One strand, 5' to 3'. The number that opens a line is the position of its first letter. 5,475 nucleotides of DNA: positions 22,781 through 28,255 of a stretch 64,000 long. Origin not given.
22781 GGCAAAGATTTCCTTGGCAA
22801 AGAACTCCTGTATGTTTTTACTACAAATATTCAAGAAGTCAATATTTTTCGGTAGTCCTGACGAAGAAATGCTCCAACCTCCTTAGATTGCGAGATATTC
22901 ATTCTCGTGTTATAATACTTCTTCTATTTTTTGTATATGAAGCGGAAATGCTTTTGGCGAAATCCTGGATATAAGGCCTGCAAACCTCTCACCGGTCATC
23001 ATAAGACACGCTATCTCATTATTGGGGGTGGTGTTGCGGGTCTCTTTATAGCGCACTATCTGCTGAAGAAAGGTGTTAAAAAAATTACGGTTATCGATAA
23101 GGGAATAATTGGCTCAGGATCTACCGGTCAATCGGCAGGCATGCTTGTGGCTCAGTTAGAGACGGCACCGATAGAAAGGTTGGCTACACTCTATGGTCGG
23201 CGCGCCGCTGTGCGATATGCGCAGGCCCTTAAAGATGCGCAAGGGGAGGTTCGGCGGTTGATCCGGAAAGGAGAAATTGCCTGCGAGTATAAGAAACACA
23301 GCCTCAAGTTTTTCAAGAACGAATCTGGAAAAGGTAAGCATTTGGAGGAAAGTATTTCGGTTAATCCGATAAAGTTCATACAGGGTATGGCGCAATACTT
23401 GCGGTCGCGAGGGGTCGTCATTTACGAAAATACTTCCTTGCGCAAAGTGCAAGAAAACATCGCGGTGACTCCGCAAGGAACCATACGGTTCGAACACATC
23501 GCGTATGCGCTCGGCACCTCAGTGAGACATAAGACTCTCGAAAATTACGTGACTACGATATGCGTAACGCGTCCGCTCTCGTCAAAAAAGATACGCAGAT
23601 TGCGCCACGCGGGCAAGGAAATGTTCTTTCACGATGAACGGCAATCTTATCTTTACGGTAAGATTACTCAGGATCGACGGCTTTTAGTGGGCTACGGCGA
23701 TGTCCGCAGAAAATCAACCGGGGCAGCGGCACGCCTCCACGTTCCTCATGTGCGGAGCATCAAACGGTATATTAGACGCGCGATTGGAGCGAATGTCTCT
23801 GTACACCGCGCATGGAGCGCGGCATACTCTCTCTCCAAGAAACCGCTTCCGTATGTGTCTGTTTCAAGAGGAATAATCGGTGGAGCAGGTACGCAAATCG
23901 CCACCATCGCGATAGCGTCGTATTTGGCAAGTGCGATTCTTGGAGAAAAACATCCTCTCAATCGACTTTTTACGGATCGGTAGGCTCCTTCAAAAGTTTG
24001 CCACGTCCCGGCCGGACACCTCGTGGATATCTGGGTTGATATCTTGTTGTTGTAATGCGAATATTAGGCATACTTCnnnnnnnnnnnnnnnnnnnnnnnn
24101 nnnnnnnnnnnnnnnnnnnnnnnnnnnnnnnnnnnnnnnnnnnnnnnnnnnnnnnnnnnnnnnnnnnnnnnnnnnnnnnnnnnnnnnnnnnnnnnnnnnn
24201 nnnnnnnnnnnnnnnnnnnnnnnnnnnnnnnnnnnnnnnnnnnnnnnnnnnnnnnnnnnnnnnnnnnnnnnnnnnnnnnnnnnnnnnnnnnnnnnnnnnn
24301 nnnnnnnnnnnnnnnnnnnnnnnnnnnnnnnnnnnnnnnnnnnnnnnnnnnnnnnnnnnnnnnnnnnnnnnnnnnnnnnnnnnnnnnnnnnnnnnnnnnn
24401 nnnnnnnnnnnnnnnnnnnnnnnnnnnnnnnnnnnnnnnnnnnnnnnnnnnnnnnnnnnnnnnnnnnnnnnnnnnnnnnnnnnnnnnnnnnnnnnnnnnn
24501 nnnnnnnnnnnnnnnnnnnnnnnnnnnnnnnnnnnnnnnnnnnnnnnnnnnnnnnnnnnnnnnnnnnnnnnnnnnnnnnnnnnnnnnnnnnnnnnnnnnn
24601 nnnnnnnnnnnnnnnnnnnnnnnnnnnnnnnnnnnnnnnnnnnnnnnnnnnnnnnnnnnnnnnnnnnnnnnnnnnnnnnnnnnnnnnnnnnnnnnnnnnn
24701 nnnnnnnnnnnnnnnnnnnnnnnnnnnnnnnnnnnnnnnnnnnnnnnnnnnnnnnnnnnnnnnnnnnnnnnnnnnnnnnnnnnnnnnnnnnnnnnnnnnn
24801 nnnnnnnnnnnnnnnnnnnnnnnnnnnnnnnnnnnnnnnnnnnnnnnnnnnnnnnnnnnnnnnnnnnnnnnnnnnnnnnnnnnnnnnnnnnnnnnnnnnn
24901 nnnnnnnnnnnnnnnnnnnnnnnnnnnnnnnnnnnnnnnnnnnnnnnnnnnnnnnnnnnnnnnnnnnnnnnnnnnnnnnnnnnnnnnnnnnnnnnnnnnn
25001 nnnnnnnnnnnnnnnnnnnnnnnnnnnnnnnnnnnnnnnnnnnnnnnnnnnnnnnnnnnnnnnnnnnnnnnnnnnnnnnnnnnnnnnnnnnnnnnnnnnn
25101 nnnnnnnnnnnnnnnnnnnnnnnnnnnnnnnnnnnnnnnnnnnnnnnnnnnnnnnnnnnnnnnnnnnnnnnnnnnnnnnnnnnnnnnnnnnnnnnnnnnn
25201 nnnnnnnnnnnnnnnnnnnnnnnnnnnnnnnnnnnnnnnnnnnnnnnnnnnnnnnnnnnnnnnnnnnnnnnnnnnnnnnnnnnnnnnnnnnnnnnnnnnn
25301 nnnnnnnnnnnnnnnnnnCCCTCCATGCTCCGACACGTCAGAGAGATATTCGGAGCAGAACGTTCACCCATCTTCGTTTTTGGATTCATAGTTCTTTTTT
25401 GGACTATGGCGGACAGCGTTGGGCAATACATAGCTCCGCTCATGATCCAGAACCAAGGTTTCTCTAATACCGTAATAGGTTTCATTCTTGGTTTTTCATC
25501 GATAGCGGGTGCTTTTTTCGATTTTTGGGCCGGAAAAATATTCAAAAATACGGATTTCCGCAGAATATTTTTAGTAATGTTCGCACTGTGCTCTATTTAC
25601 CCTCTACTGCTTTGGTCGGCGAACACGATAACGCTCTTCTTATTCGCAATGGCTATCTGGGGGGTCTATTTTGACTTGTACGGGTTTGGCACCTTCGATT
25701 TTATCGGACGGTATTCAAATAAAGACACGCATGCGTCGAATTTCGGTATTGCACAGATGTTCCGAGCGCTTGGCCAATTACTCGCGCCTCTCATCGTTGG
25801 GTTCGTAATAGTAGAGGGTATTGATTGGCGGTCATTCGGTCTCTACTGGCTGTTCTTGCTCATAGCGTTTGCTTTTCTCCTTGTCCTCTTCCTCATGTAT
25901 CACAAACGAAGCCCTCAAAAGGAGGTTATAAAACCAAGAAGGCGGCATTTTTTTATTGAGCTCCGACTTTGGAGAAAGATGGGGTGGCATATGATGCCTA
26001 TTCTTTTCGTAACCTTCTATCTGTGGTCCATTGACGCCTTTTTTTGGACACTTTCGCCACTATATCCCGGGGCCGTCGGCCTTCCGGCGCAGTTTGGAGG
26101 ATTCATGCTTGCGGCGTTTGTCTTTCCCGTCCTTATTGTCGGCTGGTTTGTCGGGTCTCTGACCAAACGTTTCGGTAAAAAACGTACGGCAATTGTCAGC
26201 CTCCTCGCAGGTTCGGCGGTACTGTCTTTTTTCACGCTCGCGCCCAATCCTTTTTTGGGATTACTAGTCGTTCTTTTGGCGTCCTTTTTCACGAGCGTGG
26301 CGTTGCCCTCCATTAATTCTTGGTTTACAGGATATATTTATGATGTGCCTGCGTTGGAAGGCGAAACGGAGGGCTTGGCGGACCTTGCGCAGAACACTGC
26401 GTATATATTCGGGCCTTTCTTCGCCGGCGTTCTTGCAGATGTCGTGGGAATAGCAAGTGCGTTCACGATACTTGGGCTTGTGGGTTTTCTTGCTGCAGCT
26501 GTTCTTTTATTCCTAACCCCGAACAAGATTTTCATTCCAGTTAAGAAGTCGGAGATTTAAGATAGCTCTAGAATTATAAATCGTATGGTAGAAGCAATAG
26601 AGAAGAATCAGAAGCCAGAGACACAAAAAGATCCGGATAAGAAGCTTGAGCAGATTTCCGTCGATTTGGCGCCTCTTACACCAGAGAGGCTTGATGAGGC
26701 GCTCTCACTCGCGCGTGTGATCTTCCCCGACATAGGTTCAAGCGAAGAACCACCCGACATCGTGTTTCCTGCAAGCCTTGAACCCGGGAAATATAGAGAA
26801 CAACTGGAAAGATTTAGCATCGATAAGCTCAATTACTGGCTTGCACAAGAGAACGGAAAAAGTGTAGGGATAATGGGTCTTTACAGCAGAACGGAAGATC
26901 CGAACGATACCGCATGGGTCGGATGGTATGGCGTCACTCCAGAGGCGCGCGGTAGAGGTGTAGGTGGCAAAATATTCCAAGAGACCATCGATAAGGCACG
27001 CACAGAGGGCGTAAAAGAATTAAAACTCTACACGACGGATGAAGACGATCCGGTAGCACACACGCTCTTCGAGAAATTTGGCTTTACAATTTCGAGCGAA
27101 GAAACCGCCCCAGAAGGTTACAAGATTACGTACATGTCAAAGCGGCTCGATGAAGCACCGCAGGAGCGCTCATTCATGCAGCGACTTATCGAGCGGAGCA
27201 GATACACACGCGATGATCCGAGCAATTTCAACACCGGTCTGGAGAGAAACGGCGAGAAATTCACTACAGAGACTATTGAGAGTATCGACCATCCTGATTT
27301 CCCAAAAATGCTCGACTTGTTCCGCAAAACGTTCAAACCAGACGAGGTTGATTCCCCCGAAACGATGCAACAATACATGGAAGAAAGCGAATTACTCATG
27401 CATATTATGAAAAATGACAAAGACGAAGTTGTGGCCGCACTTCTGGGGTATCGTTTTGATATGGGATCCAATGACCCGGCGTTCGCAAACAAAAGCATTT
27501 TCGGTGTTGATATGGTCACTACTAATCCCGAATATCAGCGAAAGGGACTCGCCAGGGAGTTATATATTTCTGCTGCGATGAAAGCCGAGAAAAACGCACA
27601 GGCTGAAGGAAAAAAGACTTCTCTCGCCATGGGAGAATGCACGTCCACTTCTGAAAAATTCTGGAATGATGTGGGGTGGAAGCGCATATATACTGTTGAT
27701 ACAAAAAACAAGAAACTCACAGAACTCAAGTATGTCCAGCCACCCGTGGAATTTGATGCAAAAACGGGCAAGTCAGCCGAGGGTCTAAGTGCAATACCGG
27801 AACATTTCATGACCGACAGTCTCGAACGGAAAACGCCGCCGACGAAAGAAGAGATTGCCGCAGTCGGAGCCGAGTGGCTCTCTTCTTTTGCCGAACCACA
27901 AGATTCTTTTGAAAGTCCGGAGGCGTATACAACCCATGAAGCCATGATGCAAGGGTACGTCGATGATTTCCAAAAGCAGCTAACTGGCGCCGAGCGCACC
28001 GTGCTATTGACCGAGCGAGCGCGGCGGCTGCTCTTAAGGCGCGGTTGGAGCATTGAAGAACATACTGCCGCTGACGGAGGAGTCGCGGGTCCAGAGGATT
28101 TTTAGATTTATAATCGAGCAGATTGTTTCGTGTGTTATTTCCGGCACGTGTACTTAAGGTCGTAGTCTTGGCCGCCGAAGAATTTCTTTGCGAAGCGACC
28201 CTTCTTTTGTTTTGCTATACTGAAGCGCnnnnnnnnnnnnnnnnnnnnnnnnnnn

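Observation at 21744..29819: Low-GC island of about 8 kb inserted between atpB and atpE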

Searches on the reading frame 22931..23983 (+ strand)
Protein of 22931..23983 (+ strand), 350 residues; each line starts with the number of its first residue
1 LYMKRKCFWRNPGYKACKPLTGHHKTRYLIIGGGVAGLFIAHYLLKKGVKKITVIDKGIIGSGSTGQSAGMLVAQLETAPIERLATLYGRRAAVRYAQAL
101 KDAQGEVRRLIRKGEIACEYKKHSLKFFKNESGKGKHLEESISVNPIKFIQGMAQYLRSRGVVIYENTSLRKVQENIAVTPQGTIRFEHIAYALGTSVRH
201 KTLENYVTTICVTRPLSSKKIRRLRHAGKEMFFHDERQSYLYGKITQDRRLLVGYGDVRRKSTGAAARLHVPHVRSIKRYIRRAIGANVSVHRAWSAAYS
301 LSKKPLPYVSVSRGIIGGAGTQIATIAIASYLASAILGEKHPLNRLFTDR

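Call 3: search_protein_families(library=pfam, proteins=[window:22931-23983:+], max_evalue=0.01)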
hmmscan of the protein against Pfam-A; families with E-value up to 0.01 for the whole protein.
window:22931-23983:+ (350 aa): 7 families
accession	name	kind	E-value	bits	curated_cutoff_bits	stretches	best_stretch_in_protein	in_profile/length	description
PF01266.30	DAO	-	3.7e-27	96.2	27.9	2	28-123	2-87/353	FAD dependent oxidoreductase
PF07992.20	Pyr_redox_2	-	0.00012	22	26.1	1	27-138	2-98/291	Pyridine nucleotide-disulphide oxidoreductase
PF00899.27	ThiF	-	0.00021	20.9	28.1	1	25-60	20-55/238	ThiF family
PF13450.12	NAD_binding_8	-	0.00084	20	21.9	1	30-58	1-28/68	NAD(P)-binding Rossmann-like domain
PF01494.25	FAD_binding_3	-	0.0039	16.9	22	0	26-57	2-32/349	FAD binding domain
PF00890.30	FAD_binding_2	-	0.0054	16.4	20.4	1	29-76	3-49/414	FAD binding domain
PF01488.26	Shikimate_DH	-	0.0066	17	24.3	0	22-56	9-43/138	Shikimate / quinate 5-dehydrogenase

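Call 4: search_protein_families(library=ncbifam, proteins=[window:22931-23983:+], max_evalue=0.01)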
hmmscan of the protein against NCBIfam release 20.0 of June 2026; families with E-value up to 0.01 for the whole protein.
window:22931-23983:+ (350 aa): 12 families
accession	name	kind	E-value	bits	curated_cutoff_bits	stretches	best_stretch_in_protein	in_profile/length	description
TIGR03329.1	Phn_aa_oxid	hypoth_equivalog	5.6e-19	68.3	632.8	2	15-127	14-125/460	putative aminophosphonate oxidoreductase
NF050086.1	pipecolate_AmaA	exception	5e-16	58.4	600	1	3-134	1-133/425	L-pipecolate oxidase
TIGR02352.1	thiamin_ThiO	equivalog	4.9e-13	48.9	250.8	1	29-101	2-73/351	glycine oxidase ThiO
NF002480.1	PRK01747.1-1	equivalog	9.3e-08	30.9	540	1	21-107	244-331/645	bifunctional tRNA (5-methylaminomethyl-2-thiouridine)(34)-methyltransferase MnmC2/FAD-dependent 5-carboxymethylaminomethyl-2-thiouridine(34)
TIGR03197.1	MnmC_Cterm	equivalog_domain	3.3e-07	29.7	174.2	1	29-99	3-74/400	FAD-dependent 5-carboxymethylaminomethyl-2-thiouridine(34) oxidoreductase MnmC1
TIGR01373.1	soxB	subfamily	4e-06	25.9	529.45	1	27-71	32-77/407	sarcosine oxidase subunit beta family protein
NF040813.1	pro_dh_Thprot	equivalog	3e-05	23.3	600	1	28-73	2-45/362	D-proline dehydrogenase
NF002481.1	PRK01747.1-2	equivalog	3.1e-05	23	600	1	23-199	236-421/611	bifunctional tRNA (5-methylaminomethyl-2-thiouridine)(34)-methyltransferase MnmC2/FAD-dependent 5-carboxymethylaminomethyl-2-thiouridine(34)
TIGR03364.1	HpnW_proposed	hypoth_equivalog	5.4e-05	22.4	285.1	0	28-73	3-47/365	TIGR03364 family FAD-dependent oxidoreductase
NF006091.0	PRK08243.1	subfamily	0.0034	16.2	351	1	25-54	2-31/393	4-hydroxybenzoate 3-monooxygenase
TIGR02356.1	adenyl_thiF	equivalog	0.0087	15.5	275.25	0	25-60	21-56/203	thiazole biosynthesis adenylyltransferase ThiF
TIGR01813.1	flavo_cyto_c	subfamily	0.0087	14.8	285.45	1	29-75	3-50/444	flavocytochrome c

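Call 62: search_protein_families(library=padloc, proteins=[window:22931-23983:+], max_evalue=0.01)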
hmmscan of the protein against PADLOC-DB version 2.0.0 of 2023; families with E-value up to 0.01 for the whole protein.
window:22931-23983:+ (350 aa): 7 families
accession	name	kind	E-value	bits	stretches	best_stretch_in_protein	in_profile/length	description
PDLC00831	E1-E2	-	0.00054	16.9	1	26-60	319-353/578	E1-E2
PDLC00844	E1-E2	-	0.00069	16.4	1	25-61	276-312/489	E1-E2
PDLC00857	E1-E2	-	0.00069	16.2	1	18-63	339-384/589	E1-E2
PDLC00848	E1-E2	-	0.0012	15.2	1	25-63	374-412/607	E1-E2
PDLC00839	E1-E2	-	0.0029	13.9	1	25-63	370-408/602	E1-E2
PDLC00837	E1-E2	-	0.0049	13.7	1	26-59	326-359/593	E1-E2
PDLC00832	E1-E2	-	0.0084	12.3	0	25-62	338-375/588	E1-E2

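Call 82: search_solved_structures(query=window:22931-23983:+, max_evalue=0.001)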
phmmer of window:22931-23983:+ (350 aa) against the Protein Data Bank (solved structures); distinct sequences matched with E-value up to 0.001: 8.
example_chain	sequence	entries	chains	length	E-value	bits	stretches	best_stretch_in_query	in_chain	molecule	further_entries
4ysh_A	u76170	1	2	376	4.3e-06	29.5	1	24-117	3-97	Glycine oxidase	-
1y56_B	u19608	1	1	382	5.8e-06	29.1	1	25-68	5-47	sarcosine oxidase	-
9woz_A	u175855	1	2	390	4.6e-05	26.1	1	22-78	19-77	Glycine oxidase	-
1ng3_A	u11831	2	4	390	4.6e-05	26.1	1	22-78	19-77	Glycine oxidase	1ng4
3if9_A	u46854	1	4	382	0.00011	24.9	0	28-78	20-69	Glycine oxidase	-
1ryi_A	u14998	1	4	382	0.00011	24.8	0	28-78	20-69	GLYCINE OXIDASE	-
5l46_A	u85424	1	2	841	0.00037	23.2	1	26-125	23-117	Dimethylglycine dehydrogenase, mitochondrial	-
7cyx_A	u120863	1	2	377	0.00054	22.6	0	28-87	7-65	Glycine oxidase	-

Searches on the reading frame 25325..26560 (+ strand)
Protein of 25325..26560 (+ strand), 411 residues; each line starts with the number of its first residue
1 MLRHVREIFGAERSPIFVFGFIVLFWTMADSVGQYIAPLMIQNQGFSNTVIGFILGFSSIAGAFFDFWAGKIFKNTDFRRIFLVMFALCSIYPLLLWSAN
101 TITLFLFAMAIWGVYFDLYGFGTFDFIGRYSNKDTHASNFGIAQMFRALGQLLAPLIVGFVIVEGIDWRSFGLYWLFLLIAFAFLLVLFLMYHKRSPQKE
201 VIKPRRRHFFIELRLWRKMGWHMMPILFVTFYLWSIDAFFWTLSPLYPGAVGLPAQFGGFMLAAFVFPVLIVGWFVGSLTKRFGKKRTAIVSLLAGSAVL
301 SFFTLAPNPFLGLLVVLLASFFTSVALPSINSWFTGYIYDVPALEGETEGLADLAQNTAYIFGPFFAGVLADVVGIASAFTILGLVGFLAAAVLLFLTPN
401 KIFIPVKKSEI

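Call 3: search_protein_families(library=pfam, proteins=[window:25325-26560:+], max_evalue=0.01)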
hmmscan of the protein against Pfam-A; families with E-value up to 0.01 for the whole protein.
window:25325-26560:+ (411 aa): 1 family
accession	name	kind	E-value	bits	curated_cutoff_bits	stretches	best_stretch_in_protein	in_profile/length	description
PF07690.21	MFS_1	-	9.2e-32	110.7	33.4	2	26-335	8-320/347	Major Facilitator Superfamily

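Call 4: search_protein_families(library=ncbifam, proteins=[window:25325-26560:+], max_evalue=0.01)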
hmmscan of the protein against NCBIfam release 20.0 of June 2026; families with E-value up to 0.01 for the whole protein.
window:25325-26560:+ (411 aa): 6 families
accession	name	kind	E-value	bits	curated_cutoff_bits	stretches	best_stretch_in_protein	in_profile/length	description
TIGR00880.1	2_A_01_02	superfamily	2e-07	31.2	131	1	259-399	1-139/141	multidrug resistance protein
TIGR00900.1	2A0121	subfamily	3.7e-07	29.8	319.6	1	58-333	51-320/364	H+ Antiporter protein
NF047574.1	opine_export_Sa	equivalog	4.3e-06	26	235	1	21-174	13-164/388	staphylopine family metallophore export MFS transporter CntE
NF009048.0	PRK12382.1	subfamily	1.6e-05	23.9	364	1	256-395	249-386/392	arabinose transporter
TIGR00881.1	2A0104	subfamily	4.5e-05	22.6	407.75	1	36-196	17-175/379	phosphoglycerate transporter protein PgtP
NF038246.1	bile_salt_MFS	equivalog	0.00031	19.7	400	1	31-200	23-195/408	conjugated bile salt MFS transporter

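Call 62: search_protein_families(library=padloc, proteins=[window:25325-26560:+], max_evalue=0.01)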
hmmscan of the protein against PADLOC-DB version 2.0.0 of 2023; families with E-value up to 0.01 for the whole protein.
window:25325-26560:+ (411 aa): 0 families

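Call 83: search_solved_structures(query=window:25325-26560:+, max_evalue=0.01)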
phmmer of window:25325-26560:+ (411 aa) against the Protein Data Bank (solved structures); distinct sequences matched with E-value up to 0.01: 16.
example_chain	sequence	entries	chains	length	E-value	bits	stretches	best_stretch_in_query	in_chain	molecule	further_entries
7lo7_Z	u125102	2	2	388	0.00052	22.4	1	239-396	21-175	Quinolone resistance protein NorA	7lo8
8tte_A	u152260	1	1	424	0.00061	22.2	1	239-396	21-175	Quinolone resistance protein NorA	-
8ttg_A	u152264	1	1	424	0.00061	22.2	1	239-396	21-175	Quinolone resistance protein NorA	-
8ttf_A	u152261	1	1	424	0.00068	22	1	239-396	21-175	Quinolone resistance protein NorA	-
8tth_A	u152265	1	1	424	0.00068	22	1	239-396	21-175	Quinolone resistance protein NorA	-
28vj_B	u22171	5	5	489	0.00096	21.5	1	239-396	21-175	Quinolone resistance protein NorA,Soluble cytochrome b562 | NorA-BRIL(3A) fusion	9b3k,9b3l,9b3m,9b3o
9pv0_Z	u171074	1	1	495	0.00099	21.5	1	239-396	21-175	Quinolone resistance protein NorA, Soluble cytochrome b562 chimera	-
8wlj_A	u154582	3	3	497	0.0019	20.6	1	270-398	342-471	Synaptic vesicular amine transporter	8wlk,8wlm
8t6a_A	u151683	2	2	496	0.0022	20.4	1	270-398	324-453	Synaptic vesicular amine transporter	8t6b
8wll_A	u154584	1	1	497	0.0024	20.2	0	270-398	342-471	Synaptic vesicular amine transporter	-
8t69_A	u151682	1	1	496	0.004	19.5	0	270-398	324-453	Synaptic vesicular amine transporter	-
8ucj_A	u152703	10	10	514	0.0044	19.4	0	270-398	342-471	Synaptic vesicular amine transporter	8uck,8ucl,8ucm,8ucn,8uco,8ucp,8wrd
8xoa_A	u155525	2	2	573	0.0069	18.7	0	270-398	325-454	Synaptic vesicular amine transporter,Synaptic vesicular amine transporter,transporterA | Synaptic vesicular amine transporter,transporter B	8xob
8jsw_A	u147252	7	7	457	0.0085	18.4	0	270-397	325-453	Synaptic vesicular amine transporter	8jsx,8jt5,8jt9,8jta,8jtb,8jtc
8xiu_A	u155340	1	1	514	0.0087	18.4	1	275-398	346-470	XlVMAT2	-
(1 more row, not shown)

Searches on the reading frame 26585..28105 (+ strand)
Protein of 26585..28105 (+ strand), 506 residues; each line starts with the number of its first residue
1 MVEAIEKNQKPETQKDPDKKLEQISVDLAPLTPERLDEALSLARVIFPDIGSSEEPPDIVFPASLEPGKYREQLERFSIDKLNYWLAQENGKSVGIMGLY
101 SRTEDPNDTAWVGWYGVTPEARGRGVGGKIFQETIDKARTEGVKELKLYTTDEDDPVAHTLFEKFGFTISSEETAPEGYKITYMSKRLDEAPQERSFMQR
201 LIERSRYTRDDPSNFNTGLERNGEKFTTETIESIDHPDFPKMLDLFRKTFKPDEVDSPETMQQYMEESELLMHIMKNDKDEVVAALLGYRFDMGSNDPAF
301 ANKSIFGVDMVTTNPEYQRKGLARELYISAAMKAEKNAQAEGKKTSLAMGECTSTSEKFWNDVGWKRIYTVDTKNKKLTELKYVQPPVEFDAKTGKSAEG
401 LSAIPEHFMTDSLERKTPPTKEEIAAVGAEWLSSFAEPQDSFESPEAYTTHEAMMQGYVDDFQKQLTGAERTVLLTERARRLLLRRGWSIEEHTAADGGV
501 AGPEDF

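Call 3: search_protein_families(library=pfam, proteins=[window:26585-28105:+], max_evalue=0.01)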
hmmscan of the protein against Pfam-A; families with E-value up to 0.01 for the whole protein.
window:26585-28105:+ (506 aa): 9 families
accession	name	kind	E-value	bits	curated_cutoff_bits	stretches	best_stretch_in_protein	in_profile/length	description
PF00583.31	Acetyltransf_1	-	2e-22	80.1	20.7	2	63-167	14-116/116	Acetyltransferase (GNAT) family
PF13508.13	Acetyltransf_7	-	1.1e-15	58.2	27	1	83-168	4-83/84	Acetyltransferase (GNAT) domain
PF13673.13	Acetyltransf_10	-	1.1e-15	58.2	23.6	2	75-188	24-128/128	Acetyltransferase (GNAT) domain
PF13527.13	Acetyltransf_9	-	4.1e-14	53.1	25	2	232-337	3-104/127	Acetyltransferase (GNAT) domain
PF08445.16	FR47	-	2.3e-07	31.1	22.1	0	116-170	28-80/86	FR47-like protein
PF14542.12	Acetyltransf_CG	-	1e-05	26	30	1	106-144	21-59/80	GCN5-related N-acetyl-transferase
PF13302.13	Acetyltransf_3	-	6.8e-05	24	25.4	1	61-168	28-138/138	Acetyltransferase (GNAT) domain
PF13480.13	Acetyltransf_6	-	0.00092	19.8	22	0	108-154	94-140/143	Acetyltransferase (GNAT) domain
PF22970.2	DUF7028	-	0.0049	17.3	27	0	458-494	17-52/83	Domain of unknown function (DUF7028)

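Call 4: search_protein_families(library=ncbifam, proteins=[window:26585-28105:+], max_evalue=0.01)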
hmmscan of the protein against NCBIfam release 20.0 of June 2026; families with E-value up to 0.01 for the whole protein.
window:26585-28105:+ (506 aa): 17 families
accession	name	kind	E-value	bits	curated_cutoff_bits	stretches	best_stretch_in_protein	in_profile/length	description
NF040501.1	resist_ArsN2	equivalog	1.5e-10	40.8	125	1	83-178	25-112/133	arsenic resistance N-acetyltransferase ArsN2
TIGR01575.1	rimI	equivalog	1.3e-08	35.1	86.4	1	72-169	21-114/132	ribosomal protein S18-alanine N-acetyltransferase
TIGR01890.1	N-Ac-Glu-synth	equivalog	1.8e-05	23.9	202.85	1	71-187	314-420/429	amino-acid N-acetyltransferase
NF002959.0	PRK03624.1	equivalog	2.6e-05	24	124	1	111-169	74-131/147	GNAT family acetyltransferase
NF003641.0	PRK05279.1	equivalog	7.5e-05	21.7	344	1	71-187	326-432/441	amino-acid N-acetyltransferase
NF002368.0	PRK01346.1-5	equivalog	0.00014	20.8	576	1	228-332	6-106/402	enhanced intracellular survival protein Eis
NF005840.0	PRK07757.1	equivalog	0.00017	21.6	154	1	83-176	43-127/153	N-acetyltransferase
TIGR03448.1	mycothiol_MshD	equivalog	0.00019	20.9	163.1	1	115-174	234-292/294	mycothiol synthase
TIGR03585.1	PseH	equivalog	0.00037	20.6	93.1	1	83-171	52-137/156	UDP-4-amino-4,6-dideoxy-N-acetyl-beta-L-altrosamine N-acetyltransferase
NF007530.0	PRK10146.1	equivalog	0.00088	19.5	142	1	80-168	45-134/144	aminoalkylphosphonate N-acetyltransferase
NF049894.1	CG3035_N_ac_Glu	equivalog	0.00098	18.4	280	0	103-168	224-290/300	N-acetylglutamate synthase, CG3035 family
NF005921.0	PRK07922.1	equivalog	0.0016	18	180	1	83-171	47-128/170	amino-acid N-acetyltransferase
NF043067.1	AAC_6p_group_E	equivalog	0.0021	17.9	140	0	86-168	42-128/140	aminoglycoside 6'-N-acetyltransferase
NF008212.0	PRK10975.1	equivalog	0.0034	17.2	219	0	88-170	145-223/232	dTDP-4-amino-4,6-dideoxy-D-galactose acyltransferase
NF040503.1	resist_ArsN1a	equivalog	0.0039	16.9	170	0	117-168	84-134/159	arsinothricin resistance N-acetyltransferase ArsN1 family A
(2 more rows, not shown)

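Call 7: search_solved_structures(query=window:26585-28105:+, max_evalue=0.01)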
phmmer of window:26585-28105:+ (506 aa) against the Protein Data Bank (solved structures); distinct sequences matched with E-value up to 0.01: 4.
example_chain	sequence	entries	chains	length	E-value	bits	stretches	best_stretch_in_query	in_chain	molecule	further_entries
4h89_A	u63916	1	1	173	0.00026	23.5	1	90-179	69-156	GCN5-related N-acetyltransferase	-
7k09_A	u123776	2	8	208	0.00067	22.1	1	95-187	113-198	Puromycin N-acetyltransferase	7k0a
1z4e_A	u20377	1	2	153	0.0054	19.2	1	70-172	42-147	transcriptional regulator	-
7l1k_A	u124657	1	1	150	0.0094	18.4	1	110-168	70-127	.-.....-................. 30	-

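Call 62: search_protein_families(library=padloc, proteins=[window:26585-28105:+], max_evalue=0.01)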
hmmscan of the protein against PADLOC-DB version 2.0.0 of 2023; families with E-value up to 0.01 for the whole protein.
window:26585-28105:+ (506 aa): 0 families
